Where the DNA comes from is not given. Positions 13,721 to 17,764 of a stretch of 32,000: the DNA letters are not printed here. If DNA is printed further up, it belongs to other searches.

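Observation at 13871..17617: Candidate single-gene NLR-like defence protein (nuclease-like N-terminus, STAND/ORC-type NTPase, long helical sensor region)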

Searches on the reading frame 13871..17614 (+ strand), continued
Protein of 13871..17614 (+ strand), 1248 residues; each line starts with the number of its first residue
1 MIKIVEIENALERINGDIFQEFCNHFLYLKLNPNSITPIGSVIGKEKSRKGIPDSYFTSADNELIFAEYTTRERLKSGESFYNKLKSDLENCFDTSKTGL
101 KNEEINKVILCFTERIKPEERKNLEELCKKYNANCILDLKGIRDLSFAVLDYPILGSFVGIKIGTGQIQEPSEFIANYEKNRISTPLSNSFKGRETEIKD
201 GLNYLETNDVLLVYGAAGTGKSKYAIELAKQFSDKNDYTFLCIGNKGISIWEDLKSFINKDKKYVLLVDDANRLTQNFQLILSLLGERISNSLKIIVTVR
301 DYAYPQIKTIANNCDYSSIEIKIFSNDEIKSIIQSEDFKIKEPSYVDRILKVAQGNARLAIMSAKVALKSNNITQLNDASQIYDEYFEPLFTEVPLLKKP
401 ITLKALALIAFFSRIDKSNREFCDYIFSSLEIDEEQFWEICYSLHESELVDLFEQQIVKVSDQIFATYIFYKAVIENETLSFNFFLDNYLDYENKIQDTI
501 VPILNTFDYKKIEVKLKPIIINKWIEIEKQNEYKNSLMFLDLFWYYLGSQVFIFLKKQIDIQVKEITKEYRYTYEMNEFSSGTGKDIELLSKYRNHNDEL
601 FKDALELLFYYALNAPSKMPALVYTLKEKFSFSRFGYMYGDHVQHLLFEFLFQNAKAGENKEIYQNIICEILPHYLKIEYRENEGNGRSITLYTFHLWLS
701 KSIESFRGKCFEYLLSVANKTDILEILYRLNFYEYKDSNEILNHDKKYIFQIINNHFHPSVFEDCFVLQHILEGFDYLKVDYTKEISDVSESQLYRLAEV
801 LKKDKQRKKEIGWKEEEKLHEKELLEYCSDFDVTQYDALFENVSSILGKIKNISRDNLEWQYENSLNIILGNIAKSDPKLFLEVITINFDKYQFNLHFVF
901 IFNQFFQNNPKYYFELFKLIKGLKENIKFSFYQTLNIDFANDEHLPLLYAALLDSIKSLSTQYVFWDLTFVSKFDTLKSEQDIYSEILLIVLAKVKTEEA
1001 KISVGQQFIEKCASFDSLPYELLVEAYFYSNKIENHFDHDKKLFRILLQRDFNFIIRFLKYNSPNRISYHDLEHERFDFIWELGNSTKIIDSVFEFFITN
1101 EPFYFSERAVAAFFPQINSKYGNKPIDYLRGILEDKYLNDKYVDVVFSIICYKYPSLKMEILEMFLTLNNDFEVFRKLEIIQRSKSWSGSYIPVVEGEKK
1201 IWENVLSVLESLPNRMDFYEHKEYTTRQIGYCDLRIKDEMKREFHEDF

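Call 55: list_cluster_members(proteins=[P0001, P0023, P0048, P0069, P0082, P0085, P0088, P0035, P0040, P0066])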
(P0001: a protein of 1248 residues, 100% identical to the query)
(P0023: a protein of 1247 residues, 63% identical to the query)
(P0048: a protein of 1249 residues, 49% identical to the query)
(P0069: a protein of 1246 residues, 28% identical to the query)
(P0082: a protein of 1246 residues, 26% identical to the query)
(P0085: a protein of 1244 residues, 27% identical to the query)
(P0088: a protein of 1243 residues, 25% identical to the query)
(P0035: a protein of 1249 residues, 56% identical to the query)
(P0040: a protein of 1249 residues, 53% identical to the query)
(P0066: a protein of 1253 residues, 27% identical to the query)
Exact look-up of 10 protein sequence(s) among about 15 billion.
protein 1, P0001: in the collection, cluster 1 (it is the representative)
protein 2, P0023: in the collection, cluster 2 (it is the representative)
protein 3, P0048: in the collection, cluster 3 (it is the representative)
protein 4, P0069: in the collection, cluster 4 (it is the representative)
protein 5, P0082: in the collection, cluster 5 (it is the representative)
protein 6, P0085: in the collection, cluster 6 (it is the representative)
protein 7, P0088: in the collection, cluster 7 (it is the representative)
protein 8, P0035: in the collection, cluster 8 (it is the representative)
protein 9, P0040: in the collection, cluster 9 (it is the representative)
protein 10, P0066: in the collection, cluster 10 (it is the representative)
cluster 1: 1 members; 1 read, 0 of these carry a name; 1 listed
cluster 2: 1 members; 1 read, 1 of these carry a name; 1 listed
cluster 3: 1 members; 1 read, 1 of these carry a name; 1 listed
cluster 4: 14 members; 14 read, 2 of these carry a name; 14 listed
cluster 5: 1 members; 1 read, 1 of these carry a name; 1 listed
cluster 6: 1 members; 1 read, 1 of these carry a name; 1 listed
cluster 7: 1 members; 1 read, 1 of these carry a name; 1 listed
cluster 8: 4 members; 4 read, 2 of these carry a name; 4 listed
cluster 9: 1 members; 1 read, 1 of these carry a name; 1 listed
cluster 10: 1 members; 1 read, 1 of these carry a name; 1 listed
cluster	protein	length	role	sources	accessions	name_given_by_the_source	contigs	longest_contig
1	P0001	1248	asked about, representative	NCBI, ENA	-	-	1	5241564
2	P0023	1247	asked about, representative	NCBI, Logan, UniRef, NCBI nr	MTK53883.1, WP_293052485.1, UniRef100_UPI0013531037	hypothetical protein [Paludibacter sp.] | nSTAND3 domain-containing NTPase n=1 Tax=Paludibacter sp. TaxID=1898105 ...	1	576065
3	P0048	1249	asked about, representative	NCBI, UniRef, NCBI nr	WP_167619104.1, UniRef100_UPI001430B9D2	ATP-binding protein [Maribellus sediminis] | nSTAND3 domain-containing NTPase n=1 Tax=Maribellus sediminis TaxID=2696285 ...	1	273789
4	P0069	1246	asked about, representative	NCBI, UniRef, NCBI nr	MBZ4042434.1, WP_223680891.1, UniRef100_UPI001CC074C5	nSTAND3 domain-containing NTPase [Flavobacterium hibisci] | nSTAND3 domain-containing NTPase n=1 Tax=Flavobacterium hibisci TaxID=1914462 ... | hypothetical protein [Flavobacterium hibisci]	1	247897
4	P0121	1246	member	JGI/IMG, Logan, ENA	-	hypothetical protein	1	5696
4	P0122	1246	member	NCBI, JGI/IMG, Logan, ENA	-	-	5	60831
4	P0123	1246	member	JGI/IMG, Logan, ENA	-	-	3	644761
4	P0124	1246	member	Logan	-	-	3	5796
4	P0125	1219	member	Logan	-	-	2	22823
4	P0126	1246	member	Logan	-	-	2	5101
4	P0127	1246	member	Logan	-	-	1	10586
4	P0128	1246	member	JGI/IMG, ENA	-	-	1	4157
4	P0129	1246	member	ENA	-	-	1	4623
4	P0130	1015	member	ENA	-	-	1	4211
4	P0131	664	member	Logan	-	-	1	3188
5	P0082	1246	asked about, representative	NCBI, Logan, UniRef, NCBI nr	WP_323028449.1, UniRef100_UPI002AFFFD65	hypothetical protein [Gelidibacter japonicus] | nSTAND3 domain-containing NTPase n=1 Tax=Gelidibacter japonicus TaxID=1962232 ...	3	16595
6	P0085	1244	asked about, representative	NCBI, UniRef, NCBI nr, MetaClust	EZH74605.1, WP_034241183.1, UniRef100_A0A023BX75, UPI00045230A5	hypothetical protein ATO12_12630 [Aquimarina atlantica] | Novel STAND NTPase 3 domain-containing protein n=1 Tax=Aquimarina atlantica TaxID=1317122 ... | hypothetical protein [Aquimarina atlantica]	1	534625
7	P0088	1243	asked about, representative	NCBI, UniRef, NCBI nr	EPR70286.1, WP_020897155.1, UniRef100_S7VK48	hypothetical protein ADIWIN_3642 [Winogradskyella psychrotolerans RS-3] | Novel STAND NTPase 3 domain-containing protein n=1 Tax=Winogradskyella psychrotolerans ... | ATP-binding protein [Winogradskyella psychrotolerans]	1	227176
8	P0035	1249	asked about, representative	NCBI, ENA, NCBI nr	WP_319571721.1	hypothetical protein [uncultured Draconibacterium sp.]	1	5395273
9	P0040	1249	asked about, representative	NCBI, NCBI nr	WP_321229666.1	hypothetical protein [uncultured Psychroserpens sp.]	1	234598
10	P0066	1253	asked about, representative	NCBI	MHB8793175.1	MAG: nSTAND3 domain-containing NTPase [Thermoleophilia bacterium]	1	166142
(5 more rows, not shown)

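Call 62: search_dna_similar(query=window:13871-17614:+, collection=plasmids, mode=protein, max_rows=15)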
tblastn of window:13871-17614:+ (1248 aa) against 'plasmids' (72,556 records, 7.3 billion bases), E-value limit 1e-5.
Records with a match: 14; places in all: 16; records where one place covers at least 80% of the query: 14.
Best place of each record, by identity: <60% 14.
By first word of the organism name: Leptospira 13; Bacillus 1.
By predicted mobility (MOB-suite, as given by PLSDB): non-mobilizable 14.
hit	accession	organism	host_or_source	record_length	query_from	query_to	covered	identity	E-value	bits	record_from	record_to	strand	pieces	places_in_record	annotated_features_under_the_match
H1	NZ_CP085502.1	Bacillus cereus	black pepper plant,cell culture,root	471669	1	1244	83%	31.2%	7e-99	423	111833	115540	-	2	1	ATP-binding protein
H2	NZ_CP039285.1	Leptospira interrogans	Homo sapiens,blood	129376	1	1244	87%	29.3%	7e-90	396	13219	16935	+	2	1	hypothetical protein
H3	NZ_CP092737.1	Leptospira interrogans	Homo sapiens,blood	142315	1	1244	87%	29.3%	7e-90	396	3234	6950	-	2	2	hypothetical protein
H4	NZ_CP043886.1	Leptospira interrogans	Homo sapiens,cell culture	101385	1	1244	87%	29.2%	1e-89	395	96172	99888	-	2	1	hypothetical protein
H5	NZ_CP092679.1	Leptospira interrogans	Homo sapiens,blood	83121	1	1232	86%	28.8%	2e-86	389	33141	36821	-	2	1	hypothetical protein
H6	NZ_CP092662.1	Leptospira interrogans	Homo sapiens,blood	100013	1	1232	86%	28.8%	2e-86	389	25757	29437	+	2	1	hypothetical protein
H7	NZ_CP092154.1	Leptospira interrogans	Homo sapiens,blood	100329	1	1232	86%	28.8%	2e-86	389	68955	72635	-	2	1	hypothetical protein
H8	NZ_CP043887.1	Leptospira interrogans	Homo sapiens,cell culture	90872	7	1232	86%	28.9%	6e-86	384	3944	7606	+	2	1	hypothetical protein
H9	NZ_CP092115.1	Leptospira noguchii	Bos taurus,Cell culture,urine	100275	1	1232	86%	28.5%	5e-74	372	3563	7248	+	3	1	none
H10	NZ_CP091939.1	Leptospira noguchii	Bos taurus,Cell culture,urine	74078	1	1232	86%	28.5%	2e-81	364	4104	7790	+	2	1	hypothetical protein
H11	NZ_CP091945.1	Leptospira noguchii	Bos taurus,Cell culture,urine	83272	1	1232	86%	28.4%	4e-82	369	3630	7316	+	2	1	hypothetical protein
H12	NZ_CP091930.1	Leptospira noguchii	Bos taurus,Cell culture,urine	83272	1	1232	86%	28.4%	4e-82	369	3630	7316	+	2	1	hypothetical protein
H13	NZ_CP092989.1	Leptospira interrogans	Homo sapiens,blood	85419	60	1232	82%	27.9%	8e-70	337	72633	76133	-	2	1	hypothetical protein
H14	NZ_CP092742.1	Leptospira interrogans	Homo sapiens,blood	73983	60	1232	81%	27.8%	2e-60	331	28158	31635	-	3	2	none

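Call 63: search_dna_similar(query=window:13871-17614:+, collection=phages, mode=protein, max_rows=10)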
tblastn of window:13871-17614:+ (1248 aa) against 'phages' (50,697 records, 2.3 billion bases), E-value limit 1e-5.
No match.

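Call 64: get_annotated_region(hit=H2, flank=8000)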
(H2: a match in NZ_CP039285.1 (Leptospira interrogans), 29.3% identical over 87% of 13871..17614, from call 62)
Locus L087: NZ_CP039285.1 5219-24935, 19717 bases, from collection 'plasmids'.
description: Leptospira interrogans strain FMAS_AW1 plasmid pLiSL2, complete sequence
organism: Leptospira interrogans (NCBI taxid 173)
taxonomy: Bacteria; Spirochaetota; Spirochaetia; Leptospirales; Leptospiraceae; Leptospira; Leptospira interrogans
host: -; source: Homo sapiens,blood; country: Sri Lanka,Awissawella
typing (MOB-suite, as given by PLSDB): non-mobilizable; replicon rep_cluster_216
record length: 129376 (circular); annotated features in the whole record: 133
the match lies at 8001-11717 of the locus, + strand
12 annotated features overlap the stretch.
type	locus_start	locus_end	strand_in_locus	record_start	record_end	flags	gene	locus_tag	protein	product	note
CDS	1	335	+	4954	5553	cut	-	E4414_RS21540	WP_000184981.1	RNA polymerase sigma factor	GO:0006352 - DNA-templated transcription initiation [Evidence IEA]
CDS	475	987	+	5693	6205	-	-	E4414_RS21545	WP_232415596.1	hypothetical protein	-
CDS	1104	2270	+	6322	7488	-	-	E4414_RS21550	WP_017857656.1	hypothetical protein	-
CDS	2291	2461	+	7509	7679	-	-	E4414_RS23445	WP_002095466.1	hypothetical protein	-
CDS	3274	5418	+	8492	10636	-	-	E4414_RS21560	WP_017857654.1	hypothetical protein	-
CDS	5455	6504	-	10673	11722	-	-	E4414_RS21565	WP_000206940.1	IS481 family transposase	-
CDS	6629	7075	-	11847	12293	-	-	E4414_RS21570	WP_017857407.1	hypothetical protein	-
CDS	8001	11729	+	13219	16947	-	-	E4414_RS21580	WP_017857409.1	hypothetical protein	-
CDS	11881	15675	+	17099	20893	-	-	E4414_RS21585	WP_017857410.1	hypothetical protein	-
CDS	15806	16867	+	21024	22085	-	-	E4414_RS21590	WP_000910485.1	hypothetical protein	-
CDS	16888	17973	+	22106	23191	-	-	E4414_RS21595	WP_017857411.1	hypothetical protein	-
CDS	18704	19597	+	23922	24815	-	-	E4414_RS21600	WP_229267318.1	Rpn family recombination-promoting nuclease/putative transposase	-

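Call 65: get_annotated_region(hit=H1, flank=8000)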
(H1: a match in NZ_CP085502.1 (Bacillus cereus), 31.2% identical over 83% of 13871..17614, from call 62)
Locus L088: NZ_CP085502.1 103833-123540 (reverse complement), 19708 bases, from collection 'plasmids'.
description: Bacillus cereus strain A24 plasmid unnamed1, complete sequence
organism: Bacillus cereus (NCBI taxid 1396)
taxonomy: Bacteria; Bacillota; Bacilli; Bacillales; Bacillaceae; Bacillus; Bacillus cereus
host: -; source: black pepper plant,cell culture,root; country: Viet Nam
typing (MOB-suite, as given by PLSDB): non-mobilizable; replicon rep_cluster_164,rep_cluster_1751
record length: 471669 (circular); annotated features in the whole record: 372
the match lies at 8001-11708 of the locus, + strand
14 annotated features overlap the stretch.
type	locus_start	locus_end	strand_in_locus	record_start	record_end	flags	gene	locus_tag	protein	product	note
CDS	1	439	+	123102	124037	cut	-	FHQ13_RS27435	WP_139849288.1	hypothetical protein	-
CDS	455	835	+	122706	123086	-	-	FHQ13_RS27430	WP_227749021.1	hypothetical protein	-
CDS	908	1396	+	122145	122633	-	-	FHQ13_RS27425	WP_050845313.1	phage holin family protein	-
CDS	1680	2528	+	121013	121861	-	-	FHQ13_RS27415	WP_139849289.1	GH25 family lysozyme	GO:0016998 - cell wall macromolecule catabolic process [Evidence IEA]; GO:0009253 - peptidoglycan catabolic process ...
CDS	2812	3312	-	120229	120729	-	-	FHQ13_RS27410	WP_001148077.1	hypothetical protein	-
CDS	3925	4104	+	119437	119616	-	-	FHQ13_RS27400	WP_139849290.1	DUF4083 family protein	-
CDS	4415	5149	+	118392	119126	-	-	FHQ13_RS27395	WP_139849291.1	DUF874 family protein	-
CDS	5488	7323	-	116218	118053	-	-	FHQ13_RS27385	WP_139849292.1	DNA/RNA helicase domain-containing protein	-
CDS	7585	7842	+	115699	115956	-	-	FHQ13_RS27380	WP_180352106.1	hypothetical protein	-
CDS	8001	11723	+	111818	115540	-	-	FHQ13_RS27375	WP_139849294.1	ATP-binding protein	-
CDS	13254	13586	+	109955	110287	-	-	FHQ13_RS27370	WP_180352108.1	AAA family ATPase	-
CDS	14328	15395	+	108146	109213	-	-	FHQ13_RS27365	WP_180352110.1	restriction endonuclease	GO:0009307 - DNA restriction-modification system [Evidence IEA]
CDS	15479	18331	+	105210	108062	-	-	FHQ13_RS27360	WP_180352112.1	AAA family ATPase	-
CDS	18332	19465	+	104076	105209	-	-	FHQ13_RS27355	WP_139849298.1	hypothetical protein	-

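Call 83: search_protein_families(library=padloc, alignment_id=A10, max_evalue=0.00001)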
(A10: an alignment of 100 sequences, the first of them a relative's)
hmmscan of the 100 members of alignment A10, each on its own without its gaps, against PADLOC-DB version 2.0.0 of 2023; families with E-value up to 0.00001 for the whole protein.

A. member 1, L007:49-1089:+ (347 aa): 29 families (the best 25 are shown)
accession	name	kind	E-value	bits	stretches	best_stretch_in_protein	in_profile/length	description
PDLC04795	PDC-S02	-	4.6e-147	487.9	1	5-338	19-352/357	-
PDLC04810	PDC-S02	-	2.5e-144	478.9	1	3-338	4-352/355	-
PDLC04831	PDC-S02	-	1e-142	473.7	1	6-340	7-341/346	-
PDLC04803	PDC-S02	-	5.3e-98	325.9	1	75-335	7-263/269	-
PDLC04826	PDC-S02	-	3.3e-89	296.3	1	2-217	2-217/222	-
PDLC04807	PDC-S02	-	9.9e-86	286.1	1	7-337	10-336/351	-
PDLC04813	PDC-S02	-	6.4e-75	248.8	1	172-338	3-170/175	-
PDLC04822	PDC-S02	-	1.6e-64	216.3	1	13-298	13-293/294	-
PDLC04827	PDC-S02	-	3.3e-57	191.8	1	1-230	1-232/234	-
PDLC04811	PDC-S02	-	4.4e-57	190.7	1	5-169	7-170/172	-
PDLC04804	PDC-S02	-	1e-50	170.3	1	12-193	13-194/203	-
PDLC04798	PDC-S02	-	3.5e-47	159.3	1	176-341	50-218/222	-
PDLC04800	PDC-S02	-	1e-45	153.2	1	1-124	1-124/129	-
PDLC04820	PDC-S02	-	1.8e-42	143.6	1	15-314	31-303/332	-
PDLC01464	PD_DExK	-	1.7e-37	126.6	2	127-250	17-126/126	"CAS-I,CAS-II,CAS-III,CAS-IV,CAS-V,CAS-VI; associated"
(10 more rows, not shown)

B. families by the number of members that match (of 100 scanned): 150 families (the first 25 are shown)
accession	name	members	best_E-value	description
PDLC00147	GajB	1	1.8e-168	UrvD helicase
PDLC04795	PDC-S02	1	4.6e-147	-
PDLC04810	PDC-S02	1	2.5e-144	-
PDLC04831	PDC-S02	1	1e-142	-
PDLC03636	MTase_III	1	4.1e-136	Type III methyltransferase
PDLC00131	GajB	1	4.9e-120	UrvD helicase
PDLC03644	MTase_III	1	1.5e-113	Type III methyltransferase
PDLC00105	GajB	1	5.6e-107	UrvD helicase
PDLC04803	PDC-S02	1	5.3e-98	-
PDLC00146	GajB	1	2.5e-95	UrvD helicase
PDLC00139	GajB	1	3.1e-90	UrvD helicase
PDLC04826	PDC-S02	1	3.3e-89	-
PDLC04807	PDC-S02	1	9.9e-86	-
PDLC03634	MTase_III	1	1.5e-82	Type III methyltransferase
PDLC04813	PDC-S02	1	6.4e-75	-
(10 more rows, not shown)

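Call 93: search_protein_families(library=padloc, proteins=[L003:3238-4398:+, L003:4580-5830:+, L003:11777-13243:+, L003:10554-11420:+, L001:14049-14684:+, L001:18582-19490:+, L001:8259-8624:+, L003:2393-3040:+, L002:17030-17974:+, L001:19969-20313:+], max_evalue=0.001)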
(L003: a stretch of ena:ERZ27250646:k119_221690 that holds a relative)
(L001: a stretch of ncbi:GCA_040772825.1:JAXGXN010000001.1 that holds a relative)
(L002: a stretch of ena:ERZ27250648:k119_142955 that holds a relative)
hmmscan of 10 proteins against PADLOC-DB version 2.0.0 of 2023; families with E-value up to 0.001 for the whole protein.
L003:3238-4398:+ (387 aa): 1 family
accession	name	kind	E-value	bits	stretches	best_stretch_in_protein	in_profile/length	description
PDLC02374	dGTPase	-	1.9e-56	190.1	1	11-374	27-371/395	-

L003:4580-5830:+ (417 aa): 9 families
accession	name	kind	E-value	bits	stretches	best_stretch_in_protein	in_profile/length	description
PDLC02414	Aga_SIR2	-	6e-12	43.5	1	245-386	158-271/313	-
PDLC02408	Aga_SIR2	-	8.3e-12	42.9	1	304-385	218-297/343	Class II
PDLC04085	SIR2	-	7.7e-11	39.5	1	243-387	254-391/463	-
PDLC04087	SIR2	-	2.4e-10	37.8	1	312-374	223-284/343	-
PDLC04084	SIR2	-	7.1e-09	33.4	1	314-380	281-347/414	-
PDLC04082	SIR2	-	3.1e-07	27.6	0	4-31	17-44/345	-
PDLC04096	SIR2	-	2.7e-05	21.8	1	303-375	102-173/230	-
PDLC04079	SIR2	-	0.00014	18.6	1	327-406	306-385/430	-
PDLC02186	SIR2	-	0.00078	16.6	0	327-393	286-350/412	-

L003:11777-13243:+ (489 aa): 1 family
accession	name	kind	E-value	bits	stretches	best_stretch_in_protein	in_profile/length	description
PDLC03656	mREase_IV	-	1.5e-05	22.9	1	397-472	188-258/277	Type IV methyl-directed restriction enzyme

L003:10554-11420:+ (289 aa): 0 families

L001:14049-14684:+ (212 aa): 1 family
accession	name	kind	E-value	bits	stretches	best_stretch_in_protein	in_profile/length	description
PDLC04899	PDC-S07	-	2.8e-05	21.8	1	81-143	12-76/135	-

L001:18582-19490:+ (303 aa): 3 families
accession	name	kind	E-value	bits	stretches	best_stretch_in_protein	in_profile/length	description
PDLC05027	PDC-S48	-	2.4e-27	94.1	2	3-162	6-168/411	-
PDLC01247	DEDDh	-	1.6e-25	88.4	1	5-156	2-137/139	"CAS-I,CAS-II,CAS-III,CAS-IV,CAS-V,CAS-VI; associated"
PDLC05028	PDC-S48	-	1.4e-11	41.6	1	3-157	20-176/512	-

L001:8259-8624:+ (122 aa): 1 family
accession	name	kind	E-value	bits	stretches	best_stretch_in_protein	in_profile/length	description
PDLC03886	NsnC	-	2e-07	28.7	1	49-111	233-291/293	-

L003:2393-3040:+ (216 aa): 0 families

L002:17030-17974:+ (315 aa): 0 families

L001:19969-20313:+ (115 aa): 0 families
